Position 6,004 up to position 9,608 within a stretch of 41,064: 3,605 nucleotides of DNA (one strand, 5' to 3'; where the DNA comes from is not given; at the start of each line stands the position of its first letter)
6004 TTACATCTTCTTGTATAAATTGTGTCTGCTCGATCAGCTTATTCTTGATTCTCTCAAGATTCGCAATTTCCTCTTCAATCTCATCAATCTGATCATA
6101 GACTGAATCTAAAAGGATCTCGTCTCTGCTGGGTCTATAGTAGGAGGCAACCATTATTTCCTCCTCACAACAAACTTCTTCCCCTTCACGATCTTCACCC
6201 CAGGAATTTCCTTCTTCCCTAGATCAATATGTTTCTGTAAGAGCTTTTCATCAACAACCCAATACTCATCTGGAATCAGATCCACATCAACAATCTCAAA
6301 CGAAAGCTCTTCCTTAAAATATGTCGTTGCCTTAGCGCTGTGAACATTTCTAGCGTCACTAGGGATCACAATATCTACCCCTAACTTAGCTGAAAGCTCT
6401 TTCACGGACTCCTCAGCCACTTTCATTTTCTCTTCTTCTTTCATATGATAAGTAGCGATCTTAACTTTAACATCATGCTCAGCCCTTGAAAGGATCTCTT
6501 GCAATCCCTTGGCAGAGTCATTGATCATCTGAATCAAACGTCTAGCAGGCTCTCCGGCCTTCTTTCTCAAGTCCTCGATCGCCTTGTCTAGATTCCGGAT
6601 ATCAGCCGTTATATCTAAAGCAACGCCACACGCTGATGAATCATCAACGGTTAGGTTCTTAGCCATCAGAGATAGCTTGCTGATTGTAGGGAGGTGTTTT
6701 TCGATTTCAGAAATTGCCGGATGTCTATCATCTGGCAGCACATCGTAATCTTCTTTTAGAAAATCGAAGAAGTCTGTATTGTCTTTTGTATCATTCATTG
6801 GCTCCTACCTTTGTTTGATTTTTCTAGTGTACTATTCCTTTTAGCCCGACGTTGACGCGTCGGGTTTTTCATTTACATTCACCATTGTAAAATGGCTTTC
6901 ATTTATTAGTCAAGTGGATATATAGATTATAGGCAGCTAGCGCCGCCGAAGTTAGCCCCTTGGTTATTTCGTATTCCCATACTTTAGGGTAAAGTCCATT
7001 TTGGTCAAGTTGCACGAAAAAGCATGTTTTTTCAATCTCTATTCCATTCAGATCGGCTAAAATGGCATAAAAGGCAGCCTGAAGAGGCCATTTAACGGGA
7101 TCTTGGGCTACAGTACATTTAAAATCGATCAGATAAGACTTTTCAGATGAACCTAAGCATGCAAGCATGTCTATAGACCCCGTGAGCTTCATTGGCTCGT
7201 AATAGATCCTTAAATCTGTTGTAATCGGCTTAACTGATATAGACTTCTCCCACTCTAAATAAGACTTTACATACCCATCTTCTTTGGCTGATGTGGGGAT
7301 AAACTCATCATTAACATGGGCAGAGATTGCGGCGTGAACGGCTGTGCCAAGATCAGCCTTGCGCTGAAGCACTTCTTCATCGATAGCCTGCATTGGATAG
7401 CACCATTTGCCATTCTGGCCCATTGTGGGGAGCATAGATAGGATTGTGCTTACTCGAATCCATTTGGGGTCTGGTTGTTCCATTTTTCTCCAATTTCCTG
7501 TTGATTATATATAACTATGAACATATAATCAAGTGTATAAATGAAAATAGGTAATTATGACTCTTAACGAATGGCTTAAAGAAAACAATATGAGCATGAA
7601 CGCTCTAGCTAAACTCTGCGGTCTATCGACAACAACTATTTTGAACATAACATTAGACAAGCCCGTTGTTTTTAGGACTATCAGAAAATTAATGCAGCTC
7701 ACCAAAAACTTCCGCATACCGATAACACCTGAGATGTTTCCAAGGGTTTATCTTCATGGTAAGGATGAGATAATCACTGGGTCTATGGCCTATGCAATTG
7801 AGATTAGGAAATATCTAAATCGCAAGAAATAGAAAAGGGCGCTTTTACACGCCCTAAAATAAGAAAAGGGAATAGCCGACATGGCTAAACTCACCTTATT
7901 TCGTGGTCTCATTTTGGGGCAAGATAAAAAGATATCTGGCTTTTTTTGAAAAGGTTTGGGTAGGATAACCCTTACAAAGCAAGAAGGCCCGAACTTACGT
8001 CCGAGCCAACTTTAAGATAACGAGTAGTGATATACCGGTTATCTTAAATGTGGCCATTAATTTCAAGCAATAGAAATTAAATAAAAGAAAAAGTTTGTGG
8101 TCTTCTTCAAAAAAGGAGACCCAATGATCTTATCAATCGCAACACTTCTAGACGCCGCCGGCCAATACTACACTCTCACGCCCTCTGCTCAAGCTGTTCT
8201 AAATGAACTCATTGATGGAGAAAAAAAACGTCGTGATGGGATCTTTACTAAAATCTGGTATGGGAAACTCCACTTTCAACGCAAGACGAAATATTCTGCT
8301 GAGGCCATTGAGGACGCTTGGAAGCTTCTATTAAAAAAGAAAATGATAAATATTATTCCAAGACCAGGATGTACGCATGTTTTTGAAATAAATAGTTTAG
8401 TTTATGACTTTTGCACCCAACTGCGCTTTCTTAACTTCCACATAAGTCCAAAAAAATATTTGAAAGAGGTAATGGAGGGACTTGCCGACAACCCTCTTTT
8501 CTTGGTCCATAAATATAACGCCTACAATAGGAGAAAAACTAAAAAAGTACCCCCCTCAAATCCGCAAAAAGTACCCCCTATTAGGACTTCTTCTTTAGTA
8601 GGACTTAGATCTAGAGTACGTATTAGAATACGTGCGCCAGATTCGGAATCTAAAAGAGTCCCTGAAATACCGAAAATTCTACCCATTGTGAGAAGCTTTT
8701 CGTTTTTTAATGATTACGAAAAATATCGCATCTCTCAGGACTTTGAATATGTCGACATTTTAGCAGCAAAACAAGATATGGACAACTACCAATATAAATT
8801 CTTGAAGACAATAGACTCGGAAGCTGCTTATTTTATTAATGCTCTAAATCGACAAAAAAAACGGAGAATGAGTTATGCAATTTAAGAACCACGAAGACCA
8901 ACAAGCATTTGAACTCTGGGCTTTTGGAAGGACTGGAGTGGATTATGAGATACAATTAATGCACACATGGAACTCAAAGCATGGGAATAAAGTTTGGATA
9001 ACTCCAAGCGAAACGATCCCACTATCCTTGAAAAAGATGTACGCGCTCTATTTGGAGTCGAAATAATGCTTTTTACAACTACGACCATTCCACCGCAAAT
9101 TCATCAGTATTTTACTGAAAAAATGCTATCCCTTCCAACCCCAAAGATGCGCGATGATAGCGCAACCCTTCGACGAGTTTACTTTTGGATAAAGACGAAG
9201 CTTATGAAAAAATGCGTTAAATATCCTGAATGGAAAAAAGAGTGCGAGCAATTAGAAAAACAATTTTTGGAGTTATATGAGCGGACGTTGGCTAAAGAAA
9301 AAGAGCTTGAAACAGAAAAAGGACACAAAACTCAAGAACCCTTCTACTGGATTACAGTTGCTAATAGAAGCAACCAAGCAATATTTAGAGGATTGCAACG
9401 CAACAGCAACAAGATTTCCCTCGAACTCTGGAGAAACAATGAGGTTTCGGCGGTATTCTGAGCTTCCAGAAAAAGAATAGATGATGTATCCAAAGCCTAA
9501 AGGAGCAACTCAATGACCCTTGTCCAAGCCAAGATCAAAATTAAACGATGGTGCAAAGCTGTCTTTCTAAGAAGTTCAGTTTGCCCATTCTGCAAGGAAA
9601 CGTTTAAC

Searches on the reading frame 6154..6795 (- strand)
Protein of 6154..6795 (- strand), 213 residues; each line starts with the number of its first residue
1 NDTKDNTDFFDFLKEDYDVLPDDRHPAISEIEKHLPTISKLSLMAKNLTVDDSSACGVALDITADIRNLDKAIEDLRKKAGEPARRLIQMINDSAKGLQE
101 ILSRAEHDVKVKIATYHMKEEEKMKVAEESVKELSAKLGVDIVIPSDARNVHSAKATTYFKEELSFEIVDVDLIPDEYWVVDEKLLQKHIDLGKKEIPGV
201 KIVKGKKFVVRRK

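Call 18: search_protein_families(library=phrogs, proteins=[window:6154-6795:-], max_evalue=0.001)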
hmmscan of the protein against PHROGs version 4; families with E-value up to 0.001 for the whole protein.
window:6154-6795:- (213 aa): 2 families
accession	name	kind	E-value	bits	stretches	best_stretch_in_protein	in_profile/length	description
phrog_253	-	DNA, RNA and nucleotide metabolism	0.00038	21.4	0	89-211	41-167/169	Mu Gam-like end protection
phrog_674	-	unknown function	0.00045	20.6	1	63-169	58-164/312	-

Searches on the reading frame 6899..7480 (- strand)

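Call 18: search_protein_families(library=phrogs, proteins=[window:6899-7480:-], max_evalue=0.001)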
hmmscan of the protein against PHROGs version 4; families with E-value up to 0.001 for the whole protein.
window:6899-7480:- (193 aa): 3 families
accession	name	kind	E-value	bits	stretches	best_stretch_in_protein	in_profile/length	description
phrog_298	-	DNA, RNA and nucleotide metabolism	1.6e-11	45.1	1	6-152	65-222/293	exonuclease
phrog_69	-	DNA, RNA and nucleotide metabolism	0.00051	20.2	1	41-177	120-284/501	exonuclease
phrog_466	-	DNA, RNA and nucleotide metabolism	0.00064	20.1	1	39-139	209-315/446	exonuclease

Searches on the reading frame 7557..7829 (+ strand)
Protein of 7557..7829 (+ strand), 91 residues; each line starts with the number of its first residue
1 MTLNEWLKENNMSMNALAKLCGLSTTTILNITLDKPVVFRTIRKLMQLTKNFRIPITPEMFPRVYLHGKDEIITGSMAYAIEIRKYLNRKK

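Call 73: search_protein_families(library=pfam, proteins=[window:7557-7829:+], max_evalue=0.01)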
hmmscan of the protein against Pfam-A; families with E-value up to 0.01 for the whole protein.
window:7557-7829:+ (91 aa): 3 families
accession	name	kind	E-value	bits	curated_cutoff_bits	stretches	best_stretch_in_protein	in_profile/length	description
PF13443.12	HTH_26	-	0.00015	22.3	22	1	3-47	2-48/63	Cro/C1-type HTH DNA-binding domain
PF01381.28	HTH_3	-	0.0012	19.3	23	1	5-31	3-29/55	Helix-turn-helix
PF12844.13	HTH_19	-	0.0019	18.5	30.2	1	3-55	4-54/64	Helix-turn-helix domain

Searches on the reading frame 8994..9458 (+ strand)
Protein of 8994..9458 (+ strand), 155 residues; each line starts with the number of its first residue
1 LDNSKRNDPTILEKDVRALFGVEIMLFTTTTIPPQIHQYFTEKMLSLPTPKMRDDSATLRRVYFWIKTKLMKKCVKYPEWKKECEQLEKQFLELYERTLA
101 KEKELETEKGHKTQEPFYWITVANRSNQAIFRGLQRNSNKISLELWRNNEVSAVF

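Call 18: search_protein_families(library=phrogs, proteins=[window:8994-9458:+], max_evalue=0.001)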
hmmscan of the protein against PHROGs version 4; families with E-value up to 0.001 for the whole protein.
window:8994-9458:+ (155 aa): 0 families

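Call 73: search_protein_families(library=pfam, proteins=[window:8994-9458:+], max_evalue=0.01)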
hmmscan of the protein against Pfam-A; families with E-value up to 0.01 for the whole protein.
window:8994-9458:+ (155 aa): 1 family
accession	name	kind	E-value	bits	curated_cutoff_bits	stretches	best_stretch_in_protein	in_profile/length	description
PF18807.6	TTc_toxin_rep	-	0.008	16.5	29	0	120-141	8-29/45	Tripartite Tc toxins repeat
